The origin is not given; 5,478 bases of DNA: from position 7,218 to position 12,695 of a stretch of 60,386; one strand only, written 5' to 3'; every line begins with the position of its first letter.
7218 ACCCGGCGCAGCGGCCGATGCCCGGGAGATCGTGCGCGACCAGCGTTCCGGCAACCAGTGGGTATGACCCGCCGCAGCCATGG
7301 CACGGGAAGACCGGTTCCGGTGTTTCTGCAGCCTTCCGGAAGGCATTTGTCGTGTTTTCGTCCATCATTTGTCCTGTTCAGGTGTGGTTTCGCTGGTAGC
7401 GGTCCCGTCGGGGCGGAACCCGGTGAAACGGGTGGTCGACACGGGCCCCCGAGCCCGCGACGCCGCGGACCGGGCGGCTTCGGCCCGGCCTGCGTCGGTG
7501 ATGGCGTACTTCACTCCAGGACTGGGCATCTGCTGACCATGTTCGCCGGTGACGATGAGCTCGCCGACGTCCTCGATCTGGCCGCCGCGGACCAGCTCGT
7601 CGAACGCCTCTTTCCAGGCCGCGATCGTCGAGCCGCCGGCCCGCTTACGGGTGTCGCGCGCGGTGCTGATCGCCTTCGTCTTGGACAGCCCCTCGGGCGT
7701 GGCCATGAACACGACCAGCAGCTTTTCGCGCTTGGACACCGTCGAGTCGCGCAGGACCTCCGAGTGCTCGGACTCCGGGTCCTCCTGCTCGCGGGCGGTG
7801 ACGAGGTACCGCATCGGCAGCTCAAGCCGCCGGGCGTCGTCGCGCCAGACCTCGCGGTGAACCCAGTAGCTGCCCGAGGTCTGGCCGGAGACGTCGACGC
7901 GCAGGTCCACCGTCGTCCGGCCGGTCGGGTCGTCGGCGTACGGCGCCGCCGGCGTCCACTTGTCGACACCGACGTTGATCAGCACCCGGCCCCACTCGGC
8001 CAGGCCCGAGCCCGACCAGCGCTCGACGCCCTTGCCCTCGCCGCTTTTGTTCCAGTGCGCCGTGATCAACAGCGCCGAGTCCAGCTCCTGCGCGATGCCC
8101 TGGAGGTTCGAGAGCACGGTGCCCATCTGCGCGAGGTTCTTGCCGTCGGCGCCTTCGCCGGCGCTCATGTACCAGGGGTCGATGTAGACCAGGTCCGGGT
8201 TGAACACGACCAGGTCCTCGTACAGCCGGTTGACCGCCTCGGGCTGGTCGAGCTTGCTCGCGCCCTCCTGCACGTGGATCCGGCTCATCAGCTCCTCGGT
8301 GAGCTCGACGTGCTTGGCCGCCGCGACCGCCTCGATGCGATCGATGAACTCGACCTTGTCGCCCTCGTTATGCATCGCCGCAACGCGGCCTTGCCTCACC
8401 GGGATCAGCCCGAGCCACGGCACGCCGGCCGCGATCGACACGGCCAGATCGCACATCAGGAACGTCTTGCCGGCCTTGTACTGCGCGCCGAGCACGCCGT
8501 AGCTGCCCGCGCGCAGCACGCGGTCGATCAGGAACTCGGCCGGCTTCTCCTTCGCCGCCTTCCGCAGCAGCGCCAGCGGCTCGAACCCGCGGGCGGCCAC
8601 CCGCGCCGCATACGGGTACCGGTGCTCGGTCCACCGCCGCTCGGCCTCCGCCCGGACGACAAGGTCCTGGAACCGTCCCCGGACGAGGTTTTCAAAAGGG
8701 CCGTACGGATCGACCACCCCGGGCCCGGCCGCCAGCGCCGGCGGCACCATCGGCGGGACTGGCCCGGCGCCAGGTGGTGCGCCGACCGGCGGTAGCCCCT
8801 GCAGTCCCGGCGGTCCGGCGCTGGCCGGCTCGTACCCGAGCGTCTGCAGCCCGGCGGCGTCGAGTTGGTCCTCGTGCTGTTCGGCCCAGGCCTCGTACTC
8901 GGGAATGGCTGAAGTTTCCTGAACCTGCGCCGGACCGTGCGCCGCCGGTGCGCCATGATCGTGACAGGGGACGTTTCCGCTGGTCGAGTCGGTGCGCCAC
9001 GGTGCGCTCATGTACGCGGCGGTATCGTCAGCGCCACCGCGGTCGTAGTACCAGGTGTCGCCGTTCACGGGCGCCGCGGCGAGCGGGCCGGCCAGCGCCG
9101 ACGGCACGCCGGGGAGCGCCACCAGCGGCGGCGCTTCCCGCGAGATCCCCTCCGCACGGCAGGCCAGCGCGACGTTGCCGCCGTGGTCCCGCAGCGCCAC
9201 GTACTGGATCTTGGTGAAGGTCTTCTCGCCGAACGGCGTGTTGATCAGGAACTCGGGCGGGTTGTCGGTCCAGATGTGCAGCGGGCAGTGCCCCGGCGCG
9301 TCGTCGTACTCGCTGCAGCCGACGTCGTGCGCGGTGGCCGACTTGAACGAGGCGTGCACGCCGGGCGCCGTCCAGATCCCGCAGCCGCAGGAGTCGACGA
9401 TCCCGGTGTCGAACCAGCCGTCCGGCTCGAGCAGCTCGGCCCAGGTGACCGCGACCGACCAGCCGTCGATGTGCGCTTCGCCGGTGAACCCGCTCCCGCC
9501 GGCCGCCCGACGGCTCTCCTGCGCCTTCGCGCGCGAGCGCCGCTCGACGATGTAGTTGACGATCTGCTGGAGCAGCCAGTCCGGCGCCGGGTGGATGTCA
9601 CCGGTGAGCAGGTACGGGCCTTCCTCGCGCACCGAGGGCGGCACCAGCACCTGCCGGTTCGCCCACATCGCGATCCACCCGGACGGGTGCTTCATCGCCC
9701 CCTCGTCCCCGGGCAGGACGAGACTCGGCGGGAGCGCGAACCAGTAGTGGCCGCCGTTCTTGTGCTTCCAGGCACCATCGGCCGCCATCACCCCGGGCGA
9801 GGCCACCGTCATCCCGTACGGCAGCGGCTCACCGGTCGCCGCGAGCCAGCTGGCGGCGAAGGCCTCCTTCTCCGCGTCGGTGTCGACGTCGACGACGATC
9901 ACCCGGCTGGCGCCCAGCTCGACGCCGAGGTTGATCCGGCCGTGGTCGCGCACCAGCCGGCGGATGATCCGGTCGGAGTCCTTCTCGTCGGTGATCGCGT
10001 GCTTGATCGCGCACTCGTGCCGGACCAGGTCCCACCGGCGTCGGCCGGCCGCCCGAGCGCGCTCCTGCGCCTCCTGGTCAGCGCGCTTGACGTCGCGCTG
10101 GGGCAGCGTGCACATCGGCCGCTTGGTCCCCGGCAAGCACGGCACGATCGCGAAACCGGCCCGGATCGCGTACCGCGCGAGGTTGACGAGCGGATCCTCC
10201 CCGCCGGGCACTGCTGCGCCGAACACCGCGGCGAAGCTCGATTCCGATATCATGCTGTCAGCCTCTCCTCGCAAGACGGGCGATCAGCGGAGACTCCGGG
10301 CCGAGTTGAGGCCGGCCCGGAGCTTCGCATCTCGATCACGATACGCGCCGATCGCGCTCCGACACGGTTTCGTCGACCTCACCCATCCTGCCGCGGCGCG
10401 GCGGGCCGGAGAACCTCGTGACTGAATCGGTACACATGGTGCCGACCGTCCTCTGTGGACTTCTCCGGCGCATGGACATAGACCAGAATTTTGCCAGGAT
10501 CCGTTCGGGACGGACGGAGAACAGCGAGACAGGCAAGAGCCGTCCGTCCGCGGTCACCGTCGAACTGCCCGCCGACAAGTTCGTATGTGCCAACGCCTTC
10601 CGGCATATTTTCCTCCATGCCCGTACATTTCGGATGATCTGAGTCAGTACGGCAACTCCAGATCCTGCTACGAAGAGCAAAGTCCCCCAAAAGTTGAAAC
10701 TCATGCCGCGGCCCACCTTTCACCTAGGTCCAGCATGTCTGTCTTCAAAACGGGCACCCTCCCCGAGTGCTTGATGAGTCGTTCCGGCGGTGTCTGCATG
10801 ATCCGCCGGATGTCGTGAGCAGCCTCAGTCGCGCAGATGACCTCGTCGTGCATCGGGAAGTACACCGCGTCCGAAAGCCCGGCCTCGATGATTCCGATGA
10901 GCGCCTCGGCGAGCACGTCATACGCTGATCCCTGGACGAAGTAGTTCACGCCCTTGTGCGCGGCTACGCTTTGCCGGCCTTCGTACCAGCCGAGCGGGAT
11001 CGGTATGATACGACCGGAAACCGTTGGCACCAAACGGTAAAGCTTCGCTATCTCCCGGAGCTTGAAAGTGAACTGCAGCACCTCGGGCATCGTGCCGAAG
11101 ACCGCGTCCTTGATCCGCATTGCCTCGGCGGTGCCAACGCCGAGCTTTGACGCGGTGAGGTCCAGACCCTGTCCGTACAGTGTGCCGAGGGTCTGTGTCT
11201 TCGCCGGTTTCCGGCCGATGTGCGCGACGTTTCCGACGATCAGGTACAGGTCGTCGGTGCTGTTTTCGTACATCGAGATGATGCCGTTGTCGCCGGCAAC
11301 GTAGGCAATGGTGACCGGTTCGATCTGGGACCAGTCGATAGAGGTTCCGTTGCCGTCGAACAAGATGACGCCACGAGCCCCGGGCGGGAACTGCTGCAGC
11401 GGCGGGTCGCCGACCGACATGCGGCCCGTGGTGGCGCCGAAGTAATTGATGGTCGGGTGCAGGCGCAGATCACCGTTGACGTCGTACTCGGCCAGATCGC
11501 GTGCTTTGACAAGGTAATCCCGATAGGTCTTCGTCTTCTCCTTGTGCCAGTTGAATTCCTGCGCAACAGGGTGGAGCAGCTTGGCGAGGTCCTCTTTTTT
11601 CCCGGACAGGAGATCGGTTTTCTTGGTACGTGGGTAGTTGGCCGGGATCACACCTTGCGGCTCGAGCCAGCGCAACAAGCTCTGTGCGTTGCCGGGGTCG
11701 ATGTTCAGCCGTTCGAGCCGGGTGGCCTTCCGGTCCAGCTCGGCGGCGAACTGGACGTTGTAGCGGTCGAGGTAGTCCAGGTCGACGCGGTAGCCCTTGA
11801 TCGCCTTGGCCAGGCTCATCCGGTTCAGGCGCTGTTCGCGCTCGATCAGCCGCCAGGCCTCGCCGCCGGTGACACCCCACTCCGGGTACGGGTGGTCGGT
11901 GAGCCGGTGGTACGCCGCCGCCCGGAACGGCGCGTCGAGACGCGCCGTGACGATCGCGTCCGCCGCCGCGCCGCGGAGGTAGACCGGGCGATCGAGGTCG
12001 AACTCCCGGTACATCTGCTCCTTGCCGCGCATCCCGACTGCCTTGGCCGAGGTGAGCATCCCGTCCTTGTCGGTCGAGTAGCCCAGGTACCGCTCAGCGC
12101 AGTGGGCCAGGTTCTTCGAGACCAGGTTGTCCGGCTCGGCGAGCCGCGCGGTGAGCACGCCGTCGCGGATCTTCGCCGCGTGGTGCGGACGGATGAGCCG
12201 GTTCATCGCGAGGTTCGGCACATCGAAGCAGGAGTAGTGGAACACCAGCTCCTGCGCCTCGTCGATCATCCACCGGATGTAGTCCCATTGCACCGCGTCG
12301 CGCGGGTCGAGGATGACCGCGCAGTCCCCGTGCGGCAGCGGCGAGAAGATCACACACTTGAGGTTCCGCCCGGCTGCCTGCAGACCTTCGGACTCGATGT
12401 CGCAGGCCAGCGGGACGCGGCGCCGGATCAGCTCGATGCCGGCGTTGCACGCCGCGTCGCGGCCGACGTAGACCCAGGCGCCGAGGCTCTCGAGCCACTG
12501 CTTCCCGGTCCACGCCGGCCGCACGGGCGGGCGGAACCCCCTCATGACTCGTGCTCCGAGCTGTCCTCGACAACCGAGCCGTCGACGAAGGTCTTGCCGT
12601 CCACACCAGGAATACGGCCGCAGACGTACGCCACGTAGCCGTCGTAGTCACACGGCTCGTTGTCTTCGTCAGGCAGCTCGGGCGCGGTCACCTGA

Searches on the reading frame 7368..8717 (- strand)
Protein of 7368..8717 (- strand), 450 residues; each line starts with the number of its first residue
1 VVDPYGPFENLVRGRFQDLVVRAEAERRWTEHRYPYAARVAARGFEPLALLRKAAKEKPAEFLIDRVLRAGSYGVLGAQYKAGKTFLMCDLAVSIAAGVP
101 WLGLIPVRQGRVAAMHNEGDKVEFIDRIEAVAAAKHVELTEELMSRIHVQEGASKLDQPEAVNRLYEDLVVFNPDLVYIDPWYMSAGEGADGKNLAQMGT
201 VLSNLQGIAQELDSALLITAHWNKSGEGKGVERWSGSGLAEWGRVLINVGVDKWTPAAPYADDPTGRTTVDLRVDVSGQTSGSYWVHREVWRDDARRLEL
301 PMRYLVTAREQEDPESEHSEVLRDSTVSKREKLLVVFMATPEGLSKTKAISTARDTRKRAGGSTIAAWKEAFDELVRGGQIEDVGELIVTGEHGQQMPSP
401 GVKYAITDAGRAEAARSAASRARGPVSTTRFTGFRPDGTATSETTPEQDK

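Call 77: find_homologous_proteins(query=window:7368-8717:-, max_evalue=1e-10)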
Query window:7368-8717:- (450 aa): 11 proteins with E <= 1e-10 among 8000 candidates.
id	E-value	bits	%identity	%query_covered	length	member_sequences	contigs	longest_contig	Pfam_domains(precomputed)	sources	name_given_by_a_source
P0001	1.2e-243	827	80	100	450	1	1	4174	PF13481.13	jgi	jgi:hypothetical protein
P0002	2.6e-110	387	52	82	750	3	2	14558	PF09250.17,PF13481.13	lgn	-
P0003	4.5e-105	370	50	78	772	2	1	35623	PF09250.17,PF13481.13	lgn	-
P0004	3.4e-94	334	45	87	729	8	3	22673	PF09250.17,PF13481.13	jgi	jgi:hypothetical protein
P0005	1.6e-79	286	50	66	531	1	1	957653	PF13481.13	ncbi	-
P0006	1.6e-38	151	39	59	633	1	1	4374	PF13481.13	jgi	jgi:5S rRNA maturation endonuclease (ribonuclease M5)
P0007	6.2e-38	149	38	57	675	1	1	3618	PF09250.17,PF13481.13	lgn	-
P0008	7.2e-37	145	38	57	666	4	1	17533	PF09250.17,PF13481.13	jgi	jgi:hypothetical protein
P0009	2.1e-36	144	39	55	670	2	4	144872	PF09250.17,PF13481.13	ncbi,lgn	-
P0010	3.0e-29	120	34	60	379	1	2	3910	PF13481.13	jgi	jgi:hypothetical protein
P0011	4.0e-23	100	34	41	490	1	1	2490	PF09250.17,PF13481.13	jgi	jgi:hypothetical protein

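Call 78: find_encoding_contigs(protein=P0003, flank=10000, max_places=2)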
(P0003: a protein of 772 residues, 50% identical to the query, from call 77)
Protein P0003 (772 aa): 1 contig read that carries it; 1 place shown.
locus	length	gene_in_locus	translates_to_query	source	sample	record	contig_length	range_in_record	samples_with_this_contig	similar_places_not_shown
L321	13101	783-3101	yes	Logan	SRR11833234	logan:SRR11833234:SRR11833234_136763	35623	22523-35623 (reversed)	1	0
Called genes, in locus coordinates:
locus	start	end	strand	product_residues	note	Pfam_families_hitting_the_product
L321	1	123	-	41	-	?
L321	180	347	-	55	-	-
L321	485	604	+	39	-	-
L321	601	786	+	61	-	PF12728:HTH_17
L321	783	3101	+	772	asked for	PF09250:Prim-Pol, PF13481:AAA_25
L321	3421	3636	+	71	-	-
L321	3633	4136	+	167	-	-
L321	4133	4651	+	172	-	-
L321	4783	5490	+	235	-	PF11380:Stealth_CR2 (weak)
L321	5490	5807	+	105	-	PF01844:HNH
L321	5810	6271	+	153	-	PF02037:SAP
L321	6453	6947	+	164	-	PF25673:Terminase_7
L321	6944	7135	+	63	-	-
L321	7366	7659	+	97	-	-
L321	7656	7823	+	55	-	-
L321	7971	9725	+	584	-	-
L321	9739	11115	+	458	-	PF05133:SPP1_portal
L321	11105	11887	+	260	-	PF25310:VG15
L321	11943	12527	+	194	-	-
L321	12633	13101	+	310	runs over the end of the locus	PF25209:Phage_capsid_4 (weak)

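Call 79: find_encoding_contigs(protein=P0002, flank=10000, max_places=2)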
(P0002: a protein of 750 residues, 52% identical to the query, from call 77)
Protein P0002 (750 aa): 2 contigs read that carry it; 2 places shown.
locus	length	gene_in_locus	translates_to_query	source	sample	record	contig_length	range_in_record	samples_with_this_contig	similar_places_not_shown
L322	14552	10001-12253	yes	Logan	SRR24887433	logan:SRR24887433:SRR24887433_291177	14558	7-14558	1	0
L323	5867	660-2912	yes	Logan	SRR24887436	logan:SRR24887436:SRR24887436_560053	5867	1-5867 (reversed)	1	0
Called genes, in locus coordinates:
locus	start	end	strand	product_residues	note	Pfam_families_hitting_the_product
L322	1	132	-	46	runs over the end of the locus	?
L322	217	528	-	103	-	-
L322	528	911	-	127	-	-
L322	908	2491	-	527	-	PF00270:DEAD, PF04851:ResIII, PF18766:SWI2_SNF2, PF00271:Helicase_C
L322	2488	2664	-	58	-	-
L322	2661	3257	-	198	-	-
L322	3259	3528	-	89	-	-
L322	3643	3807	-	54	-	-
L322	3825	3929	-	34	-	-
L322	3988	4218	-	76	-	-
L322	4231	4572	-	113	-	-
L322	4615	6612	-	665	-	PF00476:DNA_pol_A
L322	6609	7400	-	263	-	PF01555:N6_N4_Mtase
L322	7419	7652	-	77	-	-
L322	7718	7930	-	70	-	PF12728:HTH_17 (weak)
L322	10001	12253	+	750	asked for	PF09250:Prim-Pol, PF13481:AAA_25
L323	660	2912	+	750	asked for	PF09250:Prim-Pol, PF13481:AAA_25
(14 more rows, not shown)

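Call 80: find_encoding_contigs(protein=P0004, flank=10000, max_places=2)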
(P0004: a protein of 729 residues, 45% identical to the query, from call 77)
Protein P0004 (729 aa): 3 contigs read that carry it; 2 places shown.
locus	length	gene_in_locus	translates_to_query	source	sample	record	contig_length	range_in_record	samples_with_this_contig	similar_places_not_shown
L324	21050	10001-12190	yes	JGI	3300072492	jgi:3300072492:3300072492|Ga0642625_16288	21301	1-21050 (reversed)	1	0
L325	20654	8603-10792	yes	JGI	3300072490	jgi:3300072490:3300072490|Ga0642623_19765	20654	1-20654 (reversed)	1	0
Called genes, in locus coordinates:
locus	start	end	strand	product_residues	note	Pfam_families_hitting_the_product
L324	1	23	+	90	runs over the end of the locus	?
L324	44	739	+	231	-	-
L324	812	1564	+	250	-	PF00239:Resolvase, PF07508:Recombinase (weak)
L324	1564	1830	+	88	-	-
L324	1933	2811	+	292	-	PF00589:Phage_integrase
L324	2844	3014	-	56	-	-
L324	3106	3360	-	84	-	-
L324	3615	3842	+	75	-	-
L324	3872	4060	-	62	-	-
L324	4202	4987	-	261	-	-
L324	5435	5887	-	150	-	-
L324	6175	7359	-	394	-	-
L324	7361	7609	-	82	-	-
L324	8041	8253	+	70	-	-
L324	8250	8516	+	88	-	-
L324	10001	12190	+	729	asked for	PF09250:Prim-Pol, PF13481:AAA_25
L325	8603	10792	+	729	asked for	PF09250:Prim-Pol, PF13481:AAA_25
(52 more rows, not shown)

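Call 81: find_encoding_contigs(protein=P0005, flank=10000, max_places=1)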
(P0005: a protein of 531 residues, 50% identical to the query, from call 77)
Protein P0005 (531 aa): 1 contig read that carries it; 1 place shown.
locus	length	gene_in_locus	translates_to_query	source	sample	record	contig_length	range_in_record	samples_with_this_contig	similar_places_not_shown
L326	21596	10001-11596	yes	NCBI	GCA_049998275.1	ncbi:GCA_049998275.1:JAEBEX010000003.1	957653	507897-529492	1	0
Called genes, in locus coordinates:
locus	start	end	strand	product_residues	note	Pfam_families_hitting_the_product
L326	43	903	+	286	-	PF19956:EAD2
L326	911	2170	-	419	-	PF00440:TetR_N, PF17932:TetR_C_24 (faint), PF00440:TetR_N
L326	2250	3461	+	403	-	PF00108:Thiolase_N, PF22691:Thiolase_C_1 (faint), PF02803:Thiolase_C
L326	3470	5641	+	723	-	PF00378:ECH_1, PF16113:ECH_2, PF02737:3HCDH_N, PF00725:3HCDH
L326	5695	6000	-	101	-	-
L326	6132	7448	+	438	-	PF17678:Glyco_hydro_92N, PF07971:Glyco_hydro_92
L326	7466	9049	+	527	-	PF00239:Resolvase, PF07508:Recombinase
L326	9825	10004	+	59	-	-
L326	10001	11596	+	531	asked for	PF13481:AAA_25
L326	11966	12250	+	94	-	-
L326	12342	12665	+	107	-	PF23931:Terminase_6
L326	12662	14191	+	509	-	-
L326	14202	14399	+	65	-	-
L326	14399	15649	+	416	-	PF04860:Phage_portal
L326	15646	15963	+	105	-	-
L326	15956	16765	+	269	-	PF04586:Peptidase_S78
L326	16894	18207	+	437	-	PF05065:Phage_capsid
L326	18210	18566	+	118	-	-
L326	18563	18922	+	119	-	-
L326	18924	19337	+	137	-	-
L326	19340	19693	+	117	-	-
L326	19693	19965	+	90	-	-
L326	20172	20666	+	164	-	-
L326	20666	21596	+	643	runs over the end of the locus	-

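Call 94: predict_structure(alignment_id=A4)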
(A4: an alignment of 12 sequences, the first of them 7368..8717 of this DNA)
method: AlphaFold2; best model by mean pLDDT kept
length: 450 residues; sequences in the alignment: 12
mean_pLDDT: 75.2   pTM: 0.64
mean pLDDT of the five models: 75.2, 74.0, 73.5, 73.1, 70.7
residues with pLDDT >= 90: 86; 70-90: 210; 50-70: 119; < 50: 35
segments of 3 or more residues with pLDDT < 50: 1-3, 225-228, 235-237, 313-318, 358-361, 390-394, 426-428, 448-450
pLDDT, mean of each block of 10 residues (from residue 1): 53 70 81 82 82 81 84 80 80 94 89 83 90 94 93 75 89 91 58 61 84 87 54 55 70 84 91 76 83 92 87 49 73 75 57 56 69 86 67 50 75 78 54 70 54
secondary structure, 60 per line:
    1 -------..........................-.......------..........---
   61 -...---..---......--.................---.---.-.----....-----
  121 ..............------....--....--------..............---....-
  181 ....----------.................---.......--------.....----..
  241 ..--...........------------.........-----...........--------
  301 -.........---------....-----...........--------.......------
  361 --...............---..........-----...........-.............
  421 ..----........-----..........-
elements in order: H8-33 H35-41 H48-57 E62-64 E73-78 H81-97 E112-115 H121-134 H141-144 E147-150 H159-172 E176-179 H181-184 H195-211 E215-221 H230-234 H239-242 E245-255 E268-276 E282-292 E302-310 H320-323 H329-339 H348-354 H363-377 E381-390 E396-406 H408-422 E427-434 E440-446

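Call 97: fold_search(model_id=the predicted structure, library=pdb)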
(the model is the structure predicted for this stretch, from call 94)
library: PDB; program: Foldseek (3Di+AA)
matches with E <= 10: 1053; with E <= 0.001: 324
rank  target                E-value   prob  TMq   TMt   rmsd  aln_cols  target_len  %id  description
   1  2zuc_B                2.2e-09  1.00  0.34  0.48  10.3       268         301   17  Crystal structure of left-handed RadA filament (released 2009-04-07)
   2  2zud_B                2.2e-09  1.00  0.31  0.45  13.3       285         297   16  Crystal Structure of Left-handed RadA Filament (released 2009-04-07)
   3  1nlf_A                3.3e-09  1.00  0.37  0.61   7.9       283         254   17  Crystal Structure of DNA Helicase RepA in complex with sulfate at 1.95 A resolution (released 2003-04-29)
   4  2zud_A                3.3e-09  1.00  0.31  0.44  13.5       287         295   18  Crystal Structure of Left-handed RadA Filament (released 2009-04-07)
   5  9d4n_A                5.0e-09  1.00  0.34  0.46   7.4       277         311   16  The cryo-EM structure of the yeast Dmc1 filament bound to ssDNA in the presence of ATP (released 2025-01-22)
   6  9svx_E                5.0e-09  1.00  0.33  0.45  10.3       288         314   14  XRCC3-RAD51C-RAD51D-XRCC2 (XRCC3 complex) capping a RAD51 filament on single stranded DNA (released 2025-11-26)
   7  8gja_F                6.3e-09  1.00  0.31  0.38  13.1       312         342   13  RAD51C-XRCC3 structure (released 2023-08-16)
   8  1olo_B                6.6e-09  1.00  0.39  0.63   6.1       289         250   18  Hexameric Replicative DNA Helicase RepA from Plasmid RSF1010 - Cubic Crystal Structure (released 2003-09-19)
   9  5nwl_A                6.6e-09  1.00  0.32  0.45   7.8       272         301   14  Crystal structure of a human RAD51-ATP filament. (released 2018-03-07)
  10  9qn8_K                7.9e-09  1.00  0.35  0.46   6.2       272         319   14  RAD51 filament in complex with calcium and ATP bound by the RAD51AP1 C-terminus (released 2025-12-03)
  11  1g8y_A                1.1e-08  1.00  0.39  0.66   5.9       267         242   19  CRYSTAL STRUCTURE OF THE HEXAMERIC REPLICATIVE HELICASE REPA OF PLASMID RSF1010 (released 2001-02-14)
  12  2dfl                  1.2e-08  1.00  0.30  0.43  16.7       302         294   16  Crystal structure of left-handed RadA filament (released 2007-01-23)
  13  9qn8_E                1.4e-08  1.00  0.33  0.44  10.8       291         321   14  RAD51 filament in complex with calcium and ATP bound by the RAD51AP1 C-terminus (released 2025-12-03)
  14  8gao_A                1.5e-08  1.00  0.35  0.36   7.0       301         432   12  bacteriophage T4 stalled primosome with mutant gp41-E227Q (released 2023-06-07)
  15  1olo_A                1.6e-08  1.00  0.36  0.61   6.8       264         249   16  Hexameric Replicative DNA Helicase RepA from Plasmid RSF1010 - Cubic Crystal Structure (released 2003-09-19)
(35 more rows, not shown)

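Call 112: find_related_loci(query=A5, collection=viral_contigs, flank=10000)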
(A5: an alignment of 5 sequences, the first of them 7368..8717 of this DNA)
Query A5 (450 aa) in viral_contigs; peptide patterns used: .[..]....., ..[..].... (x = any residue, [..] = any of these).
244 stretches matched a pattern; 39 encode a relative of the query (tblastn E <= 1e-3); 39 distinct loci.
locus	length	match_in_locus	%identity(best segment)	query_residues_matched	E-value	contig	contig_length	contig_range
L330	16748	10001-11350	84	1-450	0e+0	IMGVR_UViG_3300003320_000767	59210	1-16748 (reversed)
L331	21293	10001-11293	64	7-440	1e-180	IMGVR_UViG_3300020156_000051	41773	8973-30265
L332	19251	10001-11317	61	3-443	2e-166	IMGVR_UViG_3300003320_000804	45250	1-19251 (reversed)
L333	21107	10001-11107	52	12-382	1e-115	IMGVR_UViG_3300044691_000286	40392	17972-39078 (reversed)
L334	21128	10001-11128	50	3-354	8e-109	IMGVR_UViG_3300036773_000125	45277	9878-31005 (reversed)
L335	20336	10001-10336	38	20-124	4e-8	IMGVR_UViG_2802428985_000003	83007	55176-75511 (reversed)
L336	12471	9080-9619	26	64-245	9e-8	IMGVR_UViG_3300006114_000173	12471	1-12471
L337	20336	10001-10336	34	8-121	8e-8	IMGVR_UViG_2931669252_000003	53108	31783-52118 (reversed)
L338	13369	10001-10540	26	64-245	1e-7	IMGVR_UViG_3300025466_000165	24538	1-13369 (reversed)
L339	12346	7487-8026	26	64-245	1e-7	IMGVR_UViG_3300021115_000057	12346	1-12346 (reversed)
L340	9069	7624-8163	26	64-245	1e-7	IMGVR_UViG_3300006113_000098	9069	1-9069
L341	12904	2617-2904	34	8-107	1e-7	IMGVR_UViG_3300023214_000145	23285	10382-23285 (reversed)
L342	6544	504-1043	26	64-245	1e-7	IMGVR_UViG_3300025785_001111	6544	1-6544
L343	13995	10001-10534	28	62-242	3e-7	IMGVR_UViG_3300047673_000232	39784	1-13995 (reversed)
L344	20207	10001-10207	41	57-124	6e-7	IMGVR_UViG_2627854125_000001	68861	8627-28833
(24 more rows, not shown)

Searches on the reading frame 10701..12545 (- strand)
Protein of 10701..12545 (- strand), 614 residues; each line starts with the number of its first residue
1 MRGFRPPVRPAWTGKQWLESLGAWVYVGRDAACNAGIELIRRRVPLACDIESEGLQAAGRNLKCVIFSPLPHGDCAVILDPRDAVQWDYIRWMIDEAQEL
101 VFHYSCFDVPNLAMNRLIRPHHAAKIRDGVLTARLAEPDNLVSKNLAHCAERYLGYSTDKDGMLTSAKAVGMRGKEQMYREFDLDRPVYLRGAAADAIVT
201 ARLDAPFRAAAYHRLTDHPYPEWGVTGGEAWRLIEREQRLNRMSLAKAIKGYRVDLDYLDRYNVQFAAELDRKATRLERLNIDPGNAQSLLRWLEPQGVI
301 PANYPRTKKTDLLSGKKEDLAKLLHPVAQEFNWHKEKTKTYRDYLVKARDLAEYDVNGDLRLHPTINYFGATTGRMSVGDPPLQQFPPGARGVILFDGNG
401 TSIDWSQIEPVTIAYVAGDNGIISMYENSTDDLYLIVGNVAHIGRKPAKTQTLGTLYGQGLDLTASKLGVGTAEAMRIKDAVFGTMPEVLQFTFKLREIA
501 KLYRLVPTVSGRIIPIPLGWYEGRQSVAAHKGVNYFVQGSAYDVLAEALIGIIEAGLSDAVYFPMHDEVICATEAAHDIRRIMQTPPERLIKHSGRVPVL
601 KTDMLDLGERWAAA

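Call 11: search_protein_families(library=pfam, proteins=[window:10701-12545:-], max_evalue=0.01)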
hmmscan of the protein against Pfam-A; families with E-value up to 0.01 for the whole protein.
window:10701-12545:- (614 aa): 2 families
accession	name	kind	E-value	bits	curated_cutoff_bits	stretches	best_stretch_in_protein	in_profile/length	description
PF00476.26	DNA_pol_A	-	3.5e-28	99.1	34.3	1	305-585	49-352/381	DNA polymerase family A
PF01612.26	DNA_pol_A_exo1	-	4.8e-05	23.7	23.6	1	35-203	12-164/173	3'-5' exonuclease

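Call 12: search_protein_families(library=phrogs, proteins=[window:10701-12545:-], max_evalue=0.001)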
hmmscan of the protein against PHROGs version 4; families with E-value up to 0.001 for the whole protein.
window:10701-12545:- (614 aa): 4 families
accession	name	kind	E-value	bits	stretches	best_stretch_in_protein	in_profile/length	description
phrog_17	-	DNA, RNA and nucleotide metabolism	3.3e-72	245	1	45-603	672-1223/1445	DNA polymerase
phrog_2573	-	DNA, RNA and nucleotide metabolism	1.3e-07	32.2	1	445-587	86-249/336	DNA polymerase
phrog_10285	-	DNA, RNA and nucleotide metabolism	1.2e-06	28.9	0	529-588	240-301/321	DNA polymerase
phrog_15971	-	DNA, RNA and nucleotide metabolism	0.00052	20.3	1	356-541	118-297/376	DNA polymerase I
